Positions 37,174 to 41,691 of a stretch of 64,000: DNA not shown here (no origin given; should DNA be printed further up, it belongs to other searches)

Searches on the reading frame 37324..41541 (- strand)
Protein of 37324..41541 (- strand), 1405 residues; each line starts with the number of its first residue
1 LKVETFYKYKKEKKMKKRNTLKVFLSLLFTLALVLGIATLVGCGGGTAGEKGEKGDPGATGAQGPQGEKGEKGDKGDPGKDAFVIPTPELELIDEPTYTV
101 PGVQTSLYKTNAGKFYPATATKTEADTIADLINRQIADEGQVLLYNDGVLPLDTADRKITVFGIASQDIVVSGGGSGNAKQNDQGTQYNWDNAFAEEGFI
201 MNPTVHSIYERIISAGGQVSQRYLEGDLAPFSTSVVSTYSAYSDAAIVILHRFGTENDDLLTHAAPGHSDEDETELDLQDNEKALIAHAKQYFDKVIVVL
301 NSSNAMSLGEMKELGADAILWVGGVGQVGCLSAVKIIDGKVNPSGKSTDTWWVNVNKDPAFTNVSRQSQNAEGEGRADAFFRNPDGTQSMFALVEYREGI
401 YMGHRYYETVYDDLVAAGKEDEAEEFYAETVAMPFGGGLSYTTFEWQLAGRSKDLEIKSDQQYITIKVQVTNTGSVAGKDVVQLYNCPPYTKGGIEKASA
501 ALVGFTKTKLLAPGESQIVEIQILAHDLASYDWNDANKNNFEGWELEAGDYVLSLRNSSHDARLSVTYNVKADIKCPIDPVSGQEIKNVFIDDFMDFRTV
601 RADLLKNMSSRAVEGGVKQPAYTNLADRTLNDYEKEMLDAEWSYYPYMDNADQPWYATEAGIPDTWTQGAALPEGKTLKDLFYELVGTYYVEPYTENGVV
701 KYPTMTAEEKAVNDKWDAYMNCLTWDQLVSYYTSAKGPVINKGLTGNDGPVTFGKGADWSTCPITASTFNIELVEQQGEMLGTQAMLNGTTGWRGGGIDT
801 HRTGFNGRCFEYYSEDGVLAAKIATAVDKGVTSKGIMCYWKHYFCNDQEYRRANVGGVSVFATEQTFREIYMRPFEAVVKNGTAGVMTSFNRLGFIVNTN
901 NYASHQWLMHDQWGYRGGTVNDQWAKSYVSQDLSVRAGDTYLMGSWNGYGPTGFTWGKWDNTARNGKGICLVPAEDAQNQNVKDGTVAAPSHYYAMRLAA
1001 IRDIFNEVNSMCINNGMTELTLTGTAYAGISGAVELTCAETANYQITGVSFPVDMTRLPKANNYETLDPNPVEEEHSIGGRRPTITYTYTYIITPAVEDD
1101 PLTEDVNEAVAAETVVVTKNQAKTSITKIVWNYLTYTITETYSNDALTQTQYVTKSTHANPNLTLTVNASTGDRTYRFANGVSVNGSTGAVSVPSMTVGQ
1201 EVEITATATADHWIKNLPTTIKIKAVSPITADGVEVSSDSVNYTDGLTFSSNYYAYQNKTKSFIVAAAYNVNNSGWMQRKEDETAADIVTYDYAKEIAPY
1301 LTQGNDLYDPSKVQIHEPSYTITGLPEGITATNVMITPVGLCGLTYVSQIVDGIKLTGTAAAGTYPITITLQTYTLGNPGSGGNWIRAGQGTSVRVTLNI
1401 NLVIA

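Call 5: search_protein_families(library=pfam, proteins=[window:37324-41541:-])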
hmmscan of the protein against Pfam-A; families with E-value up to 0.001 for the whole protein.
window:37324-41541:- (1405 aa): 4 families
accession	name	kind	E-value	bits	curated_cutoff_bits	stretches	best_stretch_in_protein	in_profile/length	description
PF01915.27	Glyco_hydro_3_C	-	1.9e-27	97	31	1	142-403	2-199/200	Glycosyl hydrolase family 3 C-terminal domain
PF14310.12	Fn3-like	-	2.9e-11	43.8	25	1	480-559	1-71/71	Fibronectin type III-like domain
PF00933.27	Glyco_hydro_3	-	2.7e-10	40.6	27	1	766-925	92-254/316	Glycosyl hydrolase family 3 N terminal domain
PF01391.23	Collagen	-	0.00091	19.4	27.2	1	46-79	7-40/60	Collagen triple helix repeat (20 copies)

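Call 55: search_protein_families(library=ncbifam, proteins=[window:37324-41541:-], max_evalue=0.001)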
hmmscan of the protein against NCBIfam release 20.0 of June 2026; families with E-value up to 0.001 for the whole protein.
window:37324-41541:- (1405 aa): 9 families
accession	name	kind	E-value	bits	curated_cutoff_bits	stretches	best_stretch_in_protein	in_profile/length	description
NF041610.1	alph_arabinopyran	equivalog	6.9e-57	193.2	1300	2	766-926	68-225/738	exo-alpha-(1->6)-L-arabinopyranosidase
NF052330.1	BetGlucosiCelf0468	equivalog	1.2e-39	136.3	1300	2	761-931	59-231/817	beta-d-glucosidase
NF052329.1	XyloArabinsidase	equivalog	3.1e-36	124.8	1050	3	429-532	602-699/750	beta-xylosidase/alpha-l-arabinosidase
NF041776.1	xylosidase_Xyl3A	equivalog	3.9e-31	107.8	1250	3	426-564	715-841/846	xylan 1,4-beta-xylosidase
NF011678.0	PRK15098.1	equivalog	1.2e-25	90.1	666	2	431-532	638-734/765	beta-glucosidase BglX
NF041579.1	betaxyl_Flavo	equivalog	8.9e-22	77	1350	2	413-564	571-708/716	beta-xylosidase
NF052331.1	Bet13-16Glucosase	equivalog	3e-20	71.9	1330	2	429-565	619-743/750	exo-beta-d-1,3/1,6-glucosidase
NF038329.2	gly_rich_SclB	equivalog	6e-07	28.7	325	1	46-81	256-291/442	LPXTG-anchored collagen-like adhesin Scl2/SclB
NF038330.1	adhesin_SclA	exception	0.00046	19.9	400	1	46-79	195-228/405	LPXTG-anchored collagen-like adhesin Scl1/SclA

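Call 64: search_solved_structures(query=window:37324-41499:-, max_evalue=1e-10)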
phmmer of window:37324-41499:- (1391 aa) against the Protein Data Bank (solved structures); distinct sequences matched with E-value up to 1e-10: 43.
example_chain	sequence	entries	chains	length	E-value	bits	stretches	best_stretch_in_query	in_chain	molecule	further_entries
5wug_A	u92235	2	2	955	2.8e-55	190.7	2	749-912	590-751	Beta-glucosidase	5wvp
5k6l_A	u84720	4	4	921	1.5e-54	188.3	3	749-912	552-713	B-GLUCOSIDASE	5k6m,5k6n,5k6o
8idz_A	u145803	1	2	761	2.5e-50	174.3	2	117-560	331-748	Beta-glucosidase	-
2x40_A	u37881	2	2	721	1.1e-49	172.2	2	121-557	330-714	BETA-GLUCOSIDASE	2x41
2x42_A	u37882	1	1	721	8.4e-49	169.2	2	121-557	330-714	BETA-GLUCOSIDASE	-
7ms2_A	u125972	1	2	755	3.1e-40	140.8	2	752-911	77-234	Thermostable beta-glucosidase B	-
8j9f_A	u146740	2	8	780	8.5e-38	132.8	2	751-911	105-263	Beta-glucosidase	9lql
5wab_A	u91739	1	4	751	2.4e-36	128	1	726-913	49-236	Putative beta-glucosidase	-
8va7_A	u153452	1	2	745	6.7e-33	116.5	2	750-934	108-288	Glycoside hydrolase family 3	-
3abz_A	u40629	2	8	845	1.3e-32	115.5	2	751-916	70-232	Beta-glucosidase I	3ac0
4i3g_A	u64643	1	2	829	2.1e-31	111.6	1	732-910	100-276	Beta-glucosidase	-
3zyz_A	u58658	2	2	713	8.1e-22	79.8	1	730-924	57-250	BETA-D-GLUCOSIDE GLUCOHYDROLASE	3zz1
4i8d_A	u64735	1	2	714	8.1e-22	79.8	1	730-924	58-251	Beta-D-glucoside glucohydrolase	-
7pjj_A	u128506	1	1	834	1.2e-21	79.3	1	750-912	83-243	Beta-glucosidase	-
5fji_A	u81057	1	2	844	3.7e-21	77.6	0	720-914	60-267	BETA-GLUCOSIDASE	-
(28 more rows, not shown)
